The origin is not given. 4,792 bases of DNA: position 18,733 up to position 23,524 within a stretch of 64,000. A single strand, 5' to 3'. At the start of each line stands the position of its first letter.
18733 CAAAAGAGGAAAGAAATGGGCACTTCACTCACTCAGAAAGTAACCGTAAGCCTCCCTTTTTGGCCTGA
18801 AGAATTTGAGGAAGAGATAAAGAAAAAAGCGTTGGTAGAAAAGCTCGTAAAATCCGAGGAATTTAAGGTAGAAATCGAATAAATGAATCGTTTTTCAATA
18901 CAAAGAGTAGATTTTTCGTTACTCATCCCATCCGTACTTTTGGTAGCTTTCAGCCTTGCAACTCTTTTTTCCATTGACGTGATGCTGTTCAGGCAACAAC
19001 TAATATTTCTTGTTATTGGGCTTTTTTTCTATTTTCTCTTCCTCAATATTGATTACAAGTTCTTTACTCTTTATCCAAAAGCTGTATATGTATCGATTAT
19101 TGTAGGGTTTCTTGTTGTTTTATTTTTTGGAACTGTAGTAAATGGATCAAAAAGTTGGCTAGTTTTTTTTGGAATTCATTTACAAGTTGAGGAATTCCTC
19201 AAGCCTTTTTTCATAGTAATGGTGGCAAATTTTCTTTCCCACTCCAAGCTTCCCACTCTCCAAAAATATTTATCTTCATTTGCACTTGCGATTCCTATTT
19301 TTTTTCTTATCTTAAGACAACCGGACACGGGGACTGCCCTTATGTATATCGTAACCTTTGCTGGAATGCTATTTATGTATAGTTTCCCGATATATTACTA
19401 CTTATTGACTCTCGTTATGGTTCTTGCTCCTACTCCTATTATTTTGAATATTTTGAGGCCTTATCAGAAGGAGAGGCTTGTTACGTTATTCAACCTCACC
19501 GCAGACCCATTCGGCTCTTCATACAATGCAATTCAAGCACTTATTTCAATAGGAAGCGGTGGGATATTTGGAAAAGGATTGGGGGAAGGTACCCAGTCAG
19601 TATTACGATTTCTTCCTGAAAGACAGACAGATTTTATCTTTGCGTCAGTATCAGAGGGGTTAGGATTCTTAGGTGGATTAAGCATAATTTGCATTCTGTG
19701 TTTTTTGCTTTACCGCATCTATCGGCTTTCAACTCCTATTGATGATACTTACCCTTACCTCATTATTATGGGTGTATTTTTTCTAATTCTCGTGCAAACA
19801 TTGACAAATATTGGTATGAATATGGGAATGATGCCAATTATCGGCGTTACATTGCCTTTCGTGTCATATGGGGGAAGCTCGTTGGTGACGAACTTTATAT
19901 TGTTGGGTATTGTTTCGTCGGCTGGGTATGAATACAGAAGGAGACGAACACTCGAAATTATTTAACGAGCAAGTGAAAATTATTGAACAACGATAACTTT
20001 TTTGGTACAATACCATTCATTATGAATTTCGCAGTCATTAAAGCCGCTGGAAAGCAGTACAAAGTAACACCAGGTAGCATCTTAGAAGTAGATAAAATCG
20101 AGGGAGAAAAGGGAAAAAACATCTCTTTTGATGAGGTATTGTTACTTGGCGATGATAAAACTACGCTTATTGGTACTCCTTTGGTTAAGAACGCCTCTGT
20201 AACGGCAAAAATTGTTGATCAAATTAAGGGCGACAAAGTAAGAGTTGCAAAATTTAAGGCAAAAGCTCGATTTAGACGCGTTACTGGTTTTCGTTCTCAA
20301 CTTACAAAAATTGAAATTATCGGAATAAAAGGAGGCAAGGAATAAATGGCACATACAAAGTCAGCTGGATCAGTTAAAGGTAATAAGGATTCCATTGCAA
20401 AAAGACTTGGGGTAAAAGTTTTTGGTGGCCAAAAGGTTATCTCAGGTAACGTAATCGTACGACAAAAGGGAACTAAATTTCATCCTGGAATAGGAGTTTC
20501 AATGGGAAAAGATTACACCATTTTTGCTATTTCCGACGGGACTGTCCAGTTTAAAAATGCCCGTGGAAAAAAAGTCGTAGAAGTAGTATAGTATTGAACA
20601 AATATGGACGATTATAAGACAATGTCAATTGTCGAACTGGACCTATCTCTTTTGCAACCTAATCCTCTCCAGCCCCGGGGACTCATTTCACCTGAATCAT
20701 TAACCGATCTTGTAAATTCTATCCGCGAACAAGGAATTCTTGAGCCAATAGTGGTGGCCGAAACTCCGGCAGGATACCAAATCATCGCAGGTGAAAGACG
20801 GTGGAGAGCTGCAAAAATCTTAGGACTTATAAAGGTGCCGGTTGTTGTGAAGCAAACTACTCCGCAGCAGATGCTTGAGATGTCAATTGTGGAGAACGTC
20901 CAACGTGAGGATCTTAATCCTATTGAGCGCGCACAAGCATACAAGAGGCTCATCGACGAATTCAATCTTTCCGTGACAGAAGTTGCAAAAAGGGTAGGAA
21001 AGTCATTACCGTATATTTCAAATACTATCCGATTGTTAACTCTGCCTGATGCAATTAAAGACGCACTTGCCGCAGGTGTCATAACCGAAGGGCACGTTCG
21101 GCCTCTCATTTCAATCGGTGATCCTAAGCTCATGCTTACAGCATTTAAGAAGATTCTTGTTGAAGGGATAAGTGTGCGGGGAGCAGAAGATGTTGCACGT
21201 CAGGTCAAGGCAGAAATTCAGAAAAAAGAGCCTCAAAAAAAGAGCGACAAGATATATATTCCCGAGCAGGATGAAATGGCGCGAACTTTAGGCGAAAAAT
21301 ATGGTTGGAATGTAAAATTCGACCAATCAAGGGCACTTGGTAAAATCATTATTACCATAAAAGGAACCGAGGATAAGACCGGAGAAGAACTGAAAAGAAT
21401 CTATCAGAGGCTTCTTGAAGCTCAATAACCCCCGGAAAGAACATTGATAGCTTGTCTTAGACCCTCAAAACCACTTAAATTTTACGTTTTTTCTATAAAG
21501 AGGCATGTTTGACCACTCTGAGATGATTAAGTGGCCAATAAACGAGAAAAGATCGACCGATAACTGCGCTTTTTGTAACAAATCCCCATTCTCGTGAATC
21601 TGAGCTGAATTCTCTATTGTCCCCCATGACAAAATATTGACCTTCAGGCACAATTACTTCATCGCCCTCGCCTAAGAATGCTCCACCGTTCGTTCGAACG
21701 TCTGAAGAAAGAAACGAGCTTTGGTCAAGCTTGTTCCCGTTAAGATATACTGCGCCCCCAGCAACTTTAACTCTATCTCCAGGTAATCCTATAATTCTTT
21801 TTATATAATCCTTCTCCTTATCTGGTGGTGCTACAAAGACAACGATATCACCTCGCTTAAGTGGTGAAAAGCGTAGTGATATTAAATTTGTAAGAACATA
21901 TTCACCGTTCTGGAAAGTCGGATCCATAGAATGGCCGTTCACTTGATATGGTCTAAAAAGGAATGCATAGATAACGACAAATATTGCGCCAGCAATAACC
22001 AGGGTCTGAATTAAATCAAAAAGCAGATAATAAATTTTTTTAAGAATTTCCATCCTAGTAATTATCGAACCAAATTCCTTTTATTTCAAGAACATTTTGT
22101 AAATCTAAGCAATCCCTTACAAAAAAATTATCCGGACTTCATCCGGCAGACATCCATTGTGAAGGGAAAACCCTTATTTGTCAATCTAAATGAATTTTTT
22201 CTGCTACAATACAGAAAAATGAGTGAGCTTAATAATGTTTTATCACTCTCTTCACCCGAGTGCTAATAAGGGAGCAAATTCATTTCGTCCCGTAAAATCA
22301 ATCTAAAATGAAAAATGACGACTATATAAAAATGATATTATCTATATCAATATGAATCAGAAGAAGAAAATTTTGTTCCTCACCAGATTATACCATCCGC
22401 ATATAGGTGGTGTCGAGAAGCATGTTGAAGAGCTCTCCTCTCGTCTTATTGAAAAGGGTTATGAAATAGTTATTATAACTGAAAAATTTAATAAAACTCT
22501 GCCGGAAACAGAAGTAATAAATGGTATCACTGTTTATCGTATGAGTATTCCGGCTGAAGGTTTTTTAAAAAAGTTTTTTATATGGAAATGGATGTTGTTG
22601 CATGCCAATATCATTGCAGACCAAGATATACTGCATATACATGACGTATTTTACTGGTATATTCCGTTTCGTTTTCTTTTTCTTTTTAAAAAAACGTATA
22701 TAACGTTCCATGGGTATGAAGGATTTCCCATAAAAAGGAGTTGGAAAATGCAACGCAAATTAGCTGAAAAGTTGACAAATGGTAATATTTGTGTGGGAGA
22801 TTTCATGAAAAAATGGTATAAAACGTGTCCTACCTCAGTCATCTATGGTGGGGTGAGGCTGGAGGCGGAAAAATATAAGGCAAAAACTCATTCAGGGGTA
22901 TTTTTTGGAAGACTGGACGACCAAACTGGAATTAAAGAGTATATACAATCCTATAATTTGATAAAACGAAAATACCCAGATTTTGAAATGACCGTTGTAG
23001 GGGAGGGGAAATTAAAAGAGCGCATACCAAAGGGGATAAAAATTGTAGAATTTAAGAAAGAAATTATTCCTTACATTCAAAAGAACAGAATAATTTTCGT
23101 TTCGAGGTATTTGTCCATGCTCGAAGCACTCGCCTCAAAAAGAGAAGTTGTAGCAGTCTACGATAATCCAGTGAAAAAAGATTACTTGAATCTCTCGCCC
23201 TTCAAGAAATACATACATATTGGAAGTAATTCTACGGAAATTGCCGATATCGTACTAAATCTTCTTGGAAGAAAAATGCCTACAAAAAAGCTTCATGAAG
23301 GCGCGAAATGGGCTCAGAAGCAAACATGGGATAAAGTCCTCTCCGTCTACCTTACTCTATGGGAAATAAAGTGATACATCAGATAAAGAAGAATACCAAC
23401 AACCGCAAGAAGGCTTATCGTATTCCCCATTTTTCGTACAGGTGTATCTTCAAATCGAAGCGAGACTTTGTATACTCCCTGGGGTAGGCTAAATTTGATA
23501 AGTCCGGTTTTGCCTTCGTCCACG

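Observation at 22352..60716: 38 kb glycosylation supercluster with at least nine polytopic GT-C-like membrane proteins and several Dpm1-like GT2 synthases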

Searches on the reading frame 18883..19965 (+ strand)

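Call 52: search_protein_families(library=pfam, proteins=[window:18883-19965:+], max_evalue=0.001)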
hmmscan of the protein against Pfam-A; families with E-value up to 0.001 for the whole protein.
window:18883-19965:+ (360 aa): 1 family
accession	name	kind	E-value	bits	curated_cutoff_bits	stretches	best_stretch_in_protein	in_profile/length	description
PF01098.24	FTSW_RODA_SPOVE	-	8.8e-80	268.8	26.4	1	23-349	25-352/356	Cell cycle protein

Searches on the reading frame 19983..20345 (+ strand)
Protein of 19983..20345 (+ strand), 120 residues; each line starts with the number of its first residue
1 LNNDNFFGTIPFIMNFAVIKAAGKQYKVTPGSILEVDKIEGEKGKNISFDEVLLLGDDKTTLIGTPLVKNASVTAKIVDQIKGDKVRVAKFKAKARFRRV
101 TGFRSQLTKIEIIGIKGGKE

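Call 6: search_protein_families(library=pfam, proteins=[window:19983-20345:+], max_evalue=0.01)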
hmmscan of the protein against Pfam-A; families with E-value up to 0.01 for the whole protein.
window:19983-20345:+ (120 aa): 1 family
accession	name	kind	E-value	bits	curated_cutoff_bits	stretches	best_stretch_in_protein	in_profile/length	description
PF00829.26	Ribosomal_L21p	-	1.4e-32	112.3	27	1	16-115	2-99/99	Ribosomal prokaryotic L21 protein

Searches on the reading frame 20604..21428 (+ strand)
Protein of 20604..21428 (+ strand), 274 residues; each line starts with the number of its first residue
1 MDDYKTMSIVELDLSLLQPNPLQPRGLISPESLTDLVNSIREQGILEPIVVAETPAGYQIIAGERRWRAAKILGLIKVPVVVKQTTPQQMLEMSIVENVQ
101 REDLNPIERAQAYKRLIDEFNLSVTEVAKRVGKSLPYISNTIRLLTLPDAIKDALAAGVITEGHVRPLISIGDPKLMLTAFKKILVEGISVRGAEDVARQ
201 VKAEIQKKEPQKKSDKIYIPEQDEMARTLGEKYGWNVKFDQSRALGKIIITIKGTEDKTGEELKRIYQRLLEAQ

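Call 6: search_protein_families(library=pfam, proteins=[window:20604-21428:+], max_evalue=0.01)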
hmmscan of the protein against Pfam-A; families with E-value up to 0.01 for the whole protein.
window:20604-21428:+ (274 aa): 4 families
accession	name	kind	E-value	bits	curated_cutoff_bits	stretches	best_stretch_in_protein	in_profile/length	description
PF17762.8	HTH_ParB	-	1e-32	112.7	22.6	1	102-202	1-101/102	ParB HTH domain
PF02195.25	ParB_N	-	1.7e-30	105.3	26.3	1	9-100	3-95/95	ParB N-terminal domain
PF08535.16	KorB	-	6.4e-05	23.3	22.3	1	121-161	3-43/89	KorB domain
PF18090.7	SoPB_HTH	-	0.0014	19.1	27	1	107-155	4-53/75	Centromere-binding protein HTH domain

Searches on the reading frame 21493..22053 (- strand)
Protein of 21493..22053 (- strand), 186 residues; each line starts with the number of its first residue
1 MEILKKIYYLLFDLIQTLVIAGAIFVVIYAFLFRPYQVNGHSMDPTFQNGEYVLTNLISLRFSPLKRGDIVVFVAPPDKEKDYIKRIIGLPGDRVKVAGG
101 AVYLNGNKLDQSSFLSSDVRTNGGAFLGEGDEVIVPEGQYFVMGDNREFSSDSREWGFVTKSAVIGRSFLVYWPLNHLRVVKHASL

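Call 6: search_protein_families(library=pfam, proteins=[window:21493-22053:-], max_evalue=0.01)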
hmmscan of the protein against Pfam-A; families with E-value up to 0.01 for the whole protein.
window:21493-22053:- (186 aa): 2 families
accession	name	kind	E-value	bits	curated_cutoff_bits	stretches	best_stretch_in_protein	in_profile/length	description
PF10502.14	Peptidase_S26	-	4.6e-52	176.8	22.9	1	13-173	3-168/168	Signal peptidase, peptidase S26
PF00717.28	Peptidase_S24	-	0.0014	18.7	23.3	1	37-95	39-89/116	Peptidase S24-like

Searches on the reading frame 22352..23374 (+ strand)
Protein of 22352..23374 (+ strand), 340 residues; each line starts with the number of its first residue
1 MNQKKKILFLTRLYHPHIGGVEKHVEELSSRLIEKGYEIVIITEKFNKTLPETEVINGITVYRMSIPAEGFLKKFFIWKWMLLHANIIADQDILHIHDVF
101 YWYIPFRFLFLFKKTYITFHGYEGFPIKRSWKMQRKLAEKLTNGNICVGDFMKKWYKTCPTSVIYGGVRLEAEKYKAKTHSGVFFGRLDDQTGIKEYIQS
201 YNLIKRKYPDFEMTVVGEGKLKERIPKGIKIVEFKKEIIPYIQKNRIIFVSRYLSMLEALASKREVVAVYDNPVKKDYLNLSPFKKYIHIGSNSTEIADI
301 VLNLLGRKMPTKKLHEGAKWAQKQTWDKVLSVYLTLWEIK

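Call 3: search_protein_families(library=pfam, proteins=[window:22352-23374:+], max_evalue=0.01)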
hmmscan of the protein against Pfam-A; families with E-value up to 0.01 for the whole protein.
window:22352-23374:+ (340 aa): 4 families
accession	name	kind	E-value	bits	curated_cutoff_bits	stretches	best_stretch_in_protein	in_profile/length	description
PF13439.12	Glyco_transf_4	-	1.2e-16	61.6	28.5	1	18-171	1-169/170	Glycosyltransferase Family 4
PF13692.12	Glyco_trans_1_4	-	4.3e-07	30.7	27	1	183-269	5-106/142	Glycosyl transferases group 1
PF00534.26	Glycos_transf_1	-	0.00031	20.7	26.4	1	183-241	19-78/172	Glycosyl transferases group 1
PF13579.12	Glyco_trans_4_4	-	0.0021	18.9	29.7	1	19-101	1-81/158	Glycosyl transferase 4-like domain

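Call 47: search_protein_families(library=ncbifam, proteins=[window:22352-23374:+], max_evalue=0.000001)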
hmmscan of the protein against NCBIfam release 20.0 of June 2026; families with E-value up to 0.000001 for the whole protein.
window:22352-23374:+ (340 aa): 0 families
